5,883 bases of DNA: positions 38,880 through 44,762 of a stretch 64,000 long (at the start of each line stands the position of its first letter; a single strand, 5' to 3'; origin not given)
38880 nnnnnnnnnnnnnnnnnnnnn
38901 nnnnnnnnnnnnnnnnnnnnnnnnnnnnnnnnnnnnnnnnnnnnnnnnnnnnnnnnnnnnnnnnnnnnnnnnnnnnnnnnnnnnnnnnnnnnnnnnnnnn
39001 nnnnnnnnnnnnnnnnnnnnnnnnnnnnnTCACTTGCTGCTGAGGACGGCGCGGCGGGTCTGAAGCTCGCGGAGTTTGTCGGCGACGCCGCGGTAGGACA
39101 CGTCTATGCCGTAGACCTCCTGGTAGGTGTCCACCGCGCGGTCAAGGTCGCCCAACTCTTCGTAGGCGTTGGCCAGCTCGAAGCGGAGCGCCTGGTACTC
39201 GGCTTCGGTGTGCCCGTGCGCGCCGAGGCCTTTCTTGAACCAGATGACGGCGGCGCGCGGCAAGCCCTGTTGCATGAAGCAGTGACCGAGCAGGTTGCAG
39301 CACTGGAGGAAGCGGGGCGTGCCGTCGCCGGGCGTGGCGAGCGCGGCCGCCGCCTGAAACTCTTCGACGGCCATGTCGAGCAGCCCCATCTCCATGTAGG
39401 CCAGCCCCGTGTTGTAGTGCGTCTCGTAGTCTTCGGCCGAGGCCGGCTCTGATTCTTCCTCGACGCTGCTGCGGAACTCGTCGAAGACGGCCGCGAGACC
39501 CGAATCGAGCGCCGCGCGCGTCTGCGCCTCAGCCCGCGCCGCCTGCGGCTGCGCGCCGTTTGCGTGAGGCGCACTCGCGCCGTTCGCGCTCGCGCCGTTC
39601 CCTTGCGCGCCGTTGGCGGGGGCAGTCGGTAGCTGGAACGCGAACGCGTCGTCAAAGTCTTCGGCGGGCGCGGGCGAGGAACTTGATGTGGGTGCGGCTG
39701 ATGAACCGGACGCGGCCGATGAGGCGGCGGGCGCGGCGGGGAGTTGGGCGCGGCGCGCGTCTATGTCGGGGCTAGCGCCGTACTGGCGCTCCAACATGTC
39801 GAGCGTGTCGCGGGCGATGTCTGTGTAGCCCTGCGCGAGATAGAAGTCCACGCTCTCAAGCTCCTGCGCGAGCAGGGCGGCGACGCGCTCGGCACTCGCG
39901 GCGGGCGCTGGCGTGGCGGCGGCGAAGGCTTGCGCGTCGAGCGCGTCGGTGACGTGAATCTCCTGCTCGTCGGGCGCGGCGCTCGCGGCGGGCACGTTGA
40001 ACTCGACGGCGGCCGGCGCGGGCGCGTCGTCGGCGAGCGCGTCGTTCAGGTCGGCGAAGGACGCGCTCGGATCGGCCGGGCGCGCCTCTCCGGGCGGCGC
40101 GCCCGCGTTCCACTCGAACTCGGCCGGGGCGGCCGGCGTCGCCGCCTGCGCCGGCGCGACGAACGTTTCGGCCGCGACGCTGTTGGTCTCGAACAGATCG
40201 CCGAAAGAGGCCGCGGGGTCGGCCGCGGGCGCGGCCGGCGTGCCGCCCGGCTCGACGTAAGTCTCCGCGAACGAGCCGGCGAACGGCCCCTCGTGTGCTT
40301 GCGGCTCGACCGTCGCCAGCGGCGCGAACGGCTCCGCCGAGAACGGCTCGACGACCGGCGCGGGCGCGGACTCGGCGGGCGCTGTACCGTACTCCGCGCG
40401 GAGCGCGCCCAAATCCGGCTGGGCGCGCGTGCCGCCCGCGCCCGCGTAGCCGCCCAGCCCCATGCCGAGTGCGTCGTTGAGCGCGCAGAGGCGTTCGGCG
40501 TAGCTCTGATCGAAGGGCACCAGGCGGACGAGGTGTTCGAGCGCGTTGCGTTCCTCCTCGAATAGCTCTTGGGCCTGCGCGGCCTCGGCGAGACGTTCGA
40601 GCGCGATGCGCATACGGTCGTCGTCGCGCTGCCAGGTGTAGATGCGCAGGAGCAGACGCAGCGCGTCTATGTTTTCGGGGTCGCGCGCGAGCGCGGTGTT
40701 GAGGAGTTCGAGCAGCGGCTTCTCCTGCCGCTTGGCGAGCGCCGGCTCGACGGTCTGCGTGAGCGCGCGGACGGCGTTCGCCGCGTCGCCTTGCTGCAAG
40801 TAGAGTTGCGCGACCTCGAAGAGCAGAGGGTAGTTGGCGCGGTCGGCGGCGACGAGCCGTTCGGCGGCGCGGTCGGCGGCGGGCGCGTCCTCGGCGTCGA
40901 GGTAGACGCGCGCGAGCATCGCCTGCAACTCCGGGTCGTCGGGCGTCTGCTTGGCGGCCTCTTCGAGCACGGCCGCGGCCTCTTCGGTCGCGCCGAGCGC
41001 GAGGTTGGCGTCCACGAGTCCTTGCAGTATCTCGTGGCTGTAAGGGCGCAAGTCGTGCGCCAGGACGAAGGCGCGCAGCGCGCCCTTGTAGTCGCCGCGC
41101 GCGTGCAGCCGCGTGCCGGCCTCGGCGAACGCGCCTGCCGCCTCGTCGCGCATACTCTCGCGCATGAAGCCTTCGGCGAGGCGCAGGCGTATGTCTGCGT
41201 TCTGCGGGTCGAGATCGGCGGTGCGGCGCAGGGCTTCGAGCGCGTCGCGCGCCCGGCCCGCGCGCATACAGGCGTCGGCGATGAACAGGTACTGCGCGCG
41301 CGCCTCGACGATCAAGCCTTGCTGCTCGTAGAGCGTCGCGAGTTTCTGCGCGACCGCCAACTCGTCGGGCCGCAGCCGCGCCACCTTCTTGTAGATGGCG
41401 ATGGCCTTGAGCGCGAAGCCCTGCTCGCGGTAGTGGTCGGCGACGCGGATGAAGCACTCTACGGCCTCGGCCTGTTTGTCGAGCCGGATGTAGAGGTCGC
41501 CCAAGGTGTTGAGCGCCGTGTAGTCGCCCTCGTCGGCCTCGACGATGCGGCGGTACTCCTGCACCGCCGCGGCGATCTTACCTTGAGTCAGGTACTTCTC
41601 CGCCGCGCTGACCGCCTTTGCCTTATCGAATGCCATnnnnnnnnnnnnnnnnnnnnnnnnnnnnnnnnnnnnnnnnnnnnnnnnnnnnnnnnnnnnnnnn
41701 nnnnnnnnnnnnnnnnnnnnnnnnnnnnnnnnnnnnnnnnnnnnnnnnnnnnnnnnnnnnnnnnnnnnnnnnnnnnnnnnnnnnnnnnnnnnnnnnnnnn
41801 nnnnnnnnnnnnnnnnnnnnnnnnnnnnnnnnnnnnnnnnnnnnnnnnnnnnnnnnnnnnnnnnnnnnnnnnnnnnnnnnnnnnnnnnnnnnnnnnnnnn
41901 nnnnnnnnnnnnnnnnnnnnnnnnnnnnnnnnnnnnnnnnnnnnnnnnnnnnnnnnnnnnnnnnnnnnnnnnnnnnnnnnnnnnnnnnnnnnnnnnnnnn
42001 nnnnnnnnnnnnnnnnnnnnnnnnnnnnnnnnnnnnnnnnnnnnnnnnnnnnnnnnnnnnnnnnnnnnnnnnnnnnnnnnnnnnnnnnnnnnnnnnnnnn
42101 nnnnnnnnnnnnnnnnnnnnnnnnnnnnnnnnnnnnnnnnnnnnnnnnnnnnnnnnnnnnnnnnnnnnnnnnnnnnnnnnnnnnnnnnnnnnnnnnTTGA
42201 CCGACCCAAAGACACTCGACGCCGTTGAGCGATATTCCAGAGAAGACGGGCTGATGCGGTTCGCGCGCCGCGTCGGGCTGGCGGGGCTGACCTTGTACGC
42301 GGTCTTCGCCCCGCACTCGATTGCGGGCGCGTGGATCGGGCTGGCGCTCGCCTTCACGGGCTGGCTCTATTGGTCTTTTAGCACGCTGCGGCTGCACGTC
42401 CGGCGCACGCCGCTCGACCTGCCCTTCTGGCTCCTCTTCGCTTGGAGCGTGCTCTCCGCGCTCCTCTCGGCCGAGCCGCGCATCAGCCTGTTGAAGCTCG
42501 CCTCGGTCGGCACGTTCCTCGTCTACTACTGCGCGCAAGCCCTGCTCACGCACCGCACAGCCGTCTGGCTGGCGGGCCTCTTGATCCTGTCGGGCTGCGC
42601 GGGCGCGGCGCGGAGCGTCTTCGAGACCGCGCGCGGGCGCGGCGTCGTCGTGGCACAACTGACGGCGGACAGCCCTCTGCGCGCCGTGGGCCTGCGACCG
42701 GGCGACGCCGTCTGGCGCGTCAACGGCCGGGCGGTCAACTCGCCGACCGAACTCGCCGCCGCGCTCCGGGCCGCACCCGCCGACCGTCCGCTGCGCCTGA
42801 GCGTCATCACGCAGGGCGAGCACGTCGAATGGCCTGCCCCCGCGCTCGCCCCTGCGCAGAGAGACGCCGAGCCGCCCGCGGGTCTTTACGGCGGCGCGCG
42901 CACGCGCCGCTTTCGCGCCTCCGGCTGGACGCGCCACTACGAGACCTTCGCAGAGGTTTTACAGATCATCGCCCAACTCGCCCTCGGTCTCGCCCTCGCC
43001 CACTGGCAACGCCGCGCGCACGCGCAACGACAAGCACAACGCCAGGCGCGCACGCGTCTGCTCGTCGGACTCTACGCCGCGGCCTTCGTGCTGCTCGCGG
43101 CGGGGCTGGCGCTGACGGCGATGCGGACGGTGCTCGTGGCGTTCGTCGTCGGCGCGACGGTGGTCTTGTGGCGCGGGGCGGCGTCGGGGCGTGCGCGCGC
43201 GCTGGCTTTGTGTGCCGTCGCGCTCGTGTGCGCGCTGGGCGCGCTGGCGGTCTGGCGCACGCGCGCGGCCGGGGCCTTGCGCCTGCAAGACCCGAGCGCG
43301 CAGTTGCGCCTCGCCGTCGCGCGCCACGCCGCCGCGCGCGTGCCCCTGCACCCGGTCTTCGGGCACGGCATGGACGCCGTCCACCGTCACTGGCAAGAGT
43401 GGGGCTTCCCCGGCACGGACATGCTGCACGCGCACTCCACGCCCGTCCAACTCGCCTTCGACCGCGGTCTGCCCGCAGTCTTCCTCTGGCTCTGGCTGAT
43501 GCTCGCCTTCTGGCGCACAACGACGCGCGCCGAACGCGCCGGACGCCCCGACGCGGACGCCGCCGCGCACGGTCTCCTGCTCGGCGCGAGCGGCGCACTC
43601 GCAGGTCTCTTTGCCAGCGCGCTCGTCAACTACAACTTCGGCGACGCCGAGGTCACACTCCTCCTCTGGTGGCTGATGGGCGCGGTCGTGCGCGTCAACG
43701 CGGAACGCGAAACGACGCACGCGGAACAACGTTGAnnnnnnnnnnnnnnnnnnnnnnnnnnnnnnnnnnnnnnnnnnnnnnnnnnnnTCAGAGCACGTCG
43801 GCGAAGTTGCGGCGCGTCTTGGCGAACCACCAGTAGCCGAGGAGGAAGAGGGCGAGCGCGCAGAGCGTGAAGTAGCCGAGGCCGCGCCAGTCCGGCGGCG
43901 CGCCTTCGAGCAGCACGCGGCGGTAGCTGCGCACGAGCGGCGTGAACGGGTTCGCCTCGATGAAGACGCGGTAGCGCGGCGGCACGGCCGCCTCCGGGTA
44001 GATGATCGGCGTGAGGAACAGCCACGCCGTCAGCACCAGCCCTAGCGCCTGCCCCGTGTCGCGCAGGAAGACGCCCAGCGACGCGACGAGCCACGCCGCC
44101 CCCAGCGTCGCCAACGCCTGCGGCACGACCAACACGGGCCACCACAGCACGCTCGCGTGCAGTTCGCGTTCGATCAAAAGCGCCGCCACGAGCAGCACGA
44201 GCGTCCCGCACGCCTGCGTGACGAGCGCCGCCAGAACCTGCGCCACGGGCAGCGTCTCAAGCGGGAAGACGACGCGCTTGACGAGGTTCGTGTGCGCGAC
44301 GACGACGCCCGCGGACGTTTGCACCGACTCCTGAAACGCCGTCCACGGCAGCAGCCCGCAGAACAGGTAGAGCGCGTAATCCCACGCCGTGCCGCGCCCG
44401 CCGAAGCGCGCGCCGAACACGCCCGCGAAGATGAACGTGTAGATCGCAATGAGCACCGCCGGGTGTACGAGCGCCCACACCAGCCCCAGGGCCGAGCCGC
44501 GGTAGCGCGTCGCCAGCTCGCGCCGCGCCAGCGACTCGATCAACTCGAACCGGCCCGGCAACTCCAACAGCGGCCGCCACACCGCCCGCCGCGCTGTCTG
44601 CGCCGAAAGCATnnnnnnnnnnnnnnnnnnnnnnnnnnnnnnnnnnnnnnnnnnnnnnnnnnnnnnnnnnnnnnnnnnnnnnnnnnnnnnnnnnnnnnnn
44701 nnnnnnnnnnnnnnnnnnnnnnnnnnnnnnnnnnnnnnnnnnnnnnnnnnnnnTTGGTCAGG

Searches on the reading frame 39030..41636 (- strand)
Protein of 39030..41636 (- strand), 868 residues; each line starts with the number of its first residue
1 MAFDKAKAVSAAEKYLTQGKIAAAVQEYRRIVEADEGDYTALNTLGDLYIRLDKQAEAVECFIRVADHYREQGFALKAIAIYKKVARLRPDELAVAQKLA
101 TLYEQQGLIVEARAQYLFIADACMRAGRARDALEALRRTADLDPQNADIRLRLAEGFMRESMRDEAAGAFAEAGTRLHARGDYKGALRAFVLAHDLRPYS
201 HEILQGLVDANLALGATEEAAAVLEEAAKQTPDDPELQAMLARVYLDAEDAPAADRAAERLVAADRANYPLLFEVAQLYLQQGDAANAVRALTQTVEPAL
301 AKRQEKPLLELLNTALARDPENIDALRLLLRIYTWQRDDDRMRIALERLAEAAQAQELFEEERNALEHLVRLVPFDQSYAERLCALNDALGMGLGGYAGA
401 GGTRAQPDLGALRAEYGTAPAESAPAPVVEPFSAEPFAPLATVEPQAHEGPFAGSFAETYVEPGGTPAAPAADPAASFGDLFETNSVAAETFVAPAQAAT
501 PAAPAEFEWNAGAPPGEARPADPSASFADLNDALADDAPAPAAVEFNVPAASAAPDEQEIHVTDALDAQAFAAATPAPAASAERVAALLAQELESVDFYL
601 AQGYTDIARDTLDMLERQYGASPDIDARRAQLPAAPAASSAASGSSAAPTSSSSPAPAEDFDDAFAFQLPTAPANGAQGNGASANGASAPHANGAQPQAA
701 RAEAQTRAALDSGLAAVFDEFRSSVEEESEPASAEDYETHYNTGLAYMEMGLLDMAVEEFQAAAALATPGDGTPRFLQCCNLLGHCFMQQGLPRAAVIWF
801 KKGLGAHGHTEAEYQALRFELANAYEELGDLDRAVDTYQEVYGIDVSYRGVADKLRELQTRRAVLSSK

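Call 8: search_protein_families(library=pfam, proteins=[window:39030-41636:-], max_evalue=0.001)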
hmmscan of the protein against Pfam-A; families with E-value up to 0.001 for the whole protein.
window:39030-41636:- (868 aa): 16 families
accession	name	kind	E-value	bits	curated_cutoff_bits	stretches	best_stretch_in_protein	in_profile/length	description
PF14559.12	TPR_19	-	2.4e-26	92.3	25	2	177-243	1-67/68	Tetratricopeptide repeat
PF13428.12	TPR_14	-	4e-23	80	23.5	2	202-243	2-43/44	Tetratricopeptide repeat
PF13181.12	TPR_8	-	5e-21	73.5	25.7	0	819-845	5-31/34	Tetratricopeptide repeat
PF07719.23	TPR_2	-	2.1e-17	62.2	27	0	738-767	2-31/34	Tetratricopeptide repeat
PF13432.12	TPR_16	-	2.5e-15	57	32.7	0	174-235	4-65/65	Tetratricopeptide repeat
PF13431.12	TPR_17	-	2.8e-14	52.6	24.4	0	28-59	2-33/34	Tetratricopeptide repeat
PF13414.12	TPR_11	-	4.4e-13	49.1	26.8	0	212-246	5-39/42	TPR repeat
PF00515.34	TPR_1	-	1.3e-12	47.4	27.8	0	819-841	5-27/34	Tetratricopeptide repeat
PF13424.12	TPR_12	-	1.1e-10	41.9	30.1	0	739-804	5-72/77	Tetratricopeptide repeat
PF25064.1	ARM_TT21_5th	-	1.1e-06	29.4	27.8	0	16-68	12-64/117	TT21 fifth ARM repeats domain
PF23914.1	TPR_CcmH_CycH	-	5e-06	26.9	42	0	179-256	62-142/158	Cytochrome c-type biogenesis protein H TPR domain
PF13176.12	TPR_7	-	3.5e-05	24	27.9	0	819-844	3-28/36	Tetratricopeptide repeat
PF13174.12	TPR_6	-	0.0002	22.2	26.3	0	819-841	4-26/33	Tetratricopeptide repeat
PF24575.1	TPR_Slam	-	0.00027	21.8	35.2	0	124-169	58-103/104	Surface lipoprotein assembly modifier, N-terminal TPR repeats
PF10602.15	RPN7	-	0.00044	20.4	29.6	0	810-847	31-68/174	26S proteasome subunit RPN7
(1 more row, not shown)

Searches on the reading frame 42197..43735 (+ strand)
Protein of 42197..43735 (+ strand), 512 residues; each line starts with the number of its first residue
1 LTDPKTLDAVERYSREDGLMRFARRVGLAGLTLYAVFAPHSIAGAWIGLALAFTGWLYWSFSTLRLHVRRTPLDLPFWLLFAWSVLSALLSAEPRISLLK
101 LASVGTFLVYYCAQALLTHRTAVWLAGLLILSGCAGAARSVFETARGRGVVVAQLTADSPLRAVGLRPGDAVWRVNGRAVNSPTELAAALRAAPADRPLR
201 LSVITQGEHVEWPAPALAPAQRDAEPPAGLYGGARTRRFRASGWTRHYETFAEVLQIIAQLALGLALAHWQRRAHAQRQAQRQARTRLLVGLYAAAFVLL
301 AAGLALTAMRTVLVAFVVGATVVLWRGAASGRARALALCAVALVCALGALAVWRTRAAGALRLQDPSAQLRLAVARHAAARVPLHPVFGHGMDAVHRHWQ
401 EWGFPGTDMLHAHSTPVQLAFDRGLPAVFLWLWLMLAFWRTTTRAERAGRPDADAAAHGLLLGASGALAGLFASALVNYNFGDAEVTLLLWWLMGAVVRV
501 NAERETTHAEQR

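Call 8: search_protein_families(library=pfam, proteins=[window:42197-43735:+], max_evalue=0.001)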
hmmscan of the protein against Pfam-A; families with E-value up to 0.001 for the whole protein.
window:42197-43735:+ (512 aa): 4 families
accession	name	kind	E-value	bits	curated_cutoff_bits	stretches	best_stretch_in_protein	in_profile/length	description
PF04932.20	Wzy_C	-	1e-13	51.7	31.7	1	295-432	1-149/149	O-Antigen ligase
PF13180.12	PDZ_2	-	4.1e-08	33.8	27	1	148-209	12-73/80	PDZ domain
PF17820.7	PDZ_6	-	3.2e-06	27.2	27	1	151-203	1-52/54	PDZ domain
PF00595.29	PDZ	-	0.00012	22.8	23.2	1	147-203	24-80/81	PDZ domain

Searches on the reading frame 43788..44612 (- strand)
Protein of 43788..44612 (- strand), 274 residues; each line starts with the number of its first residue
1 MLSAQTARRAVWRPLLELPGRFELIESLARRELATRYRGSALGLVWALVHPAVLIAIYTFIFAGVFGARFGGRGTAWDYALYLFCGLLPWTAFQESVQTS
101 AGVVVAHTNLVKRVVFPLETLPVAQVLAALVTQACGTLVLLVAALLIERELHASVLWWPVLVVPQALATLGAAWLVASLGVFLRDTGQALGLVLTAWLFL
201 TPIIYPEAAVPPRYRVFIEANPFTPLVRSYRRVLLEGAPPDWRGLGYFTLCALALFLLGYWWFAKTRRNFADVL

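Call 8: search_protein_families(library=pfam, proteins=[window:43788-44612:-], max_evalue=0.001)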
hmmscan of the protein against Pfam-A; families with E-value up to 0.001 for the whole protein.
window:43788-44612:- (274 aa): 1 family
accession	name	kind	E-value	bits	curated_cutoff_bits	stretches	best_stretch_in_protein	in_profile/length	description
PF01061.29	ABC2_membrane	-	1.9e-18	67.2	26.9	1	25-234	3-210/211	ABC-2 type transporter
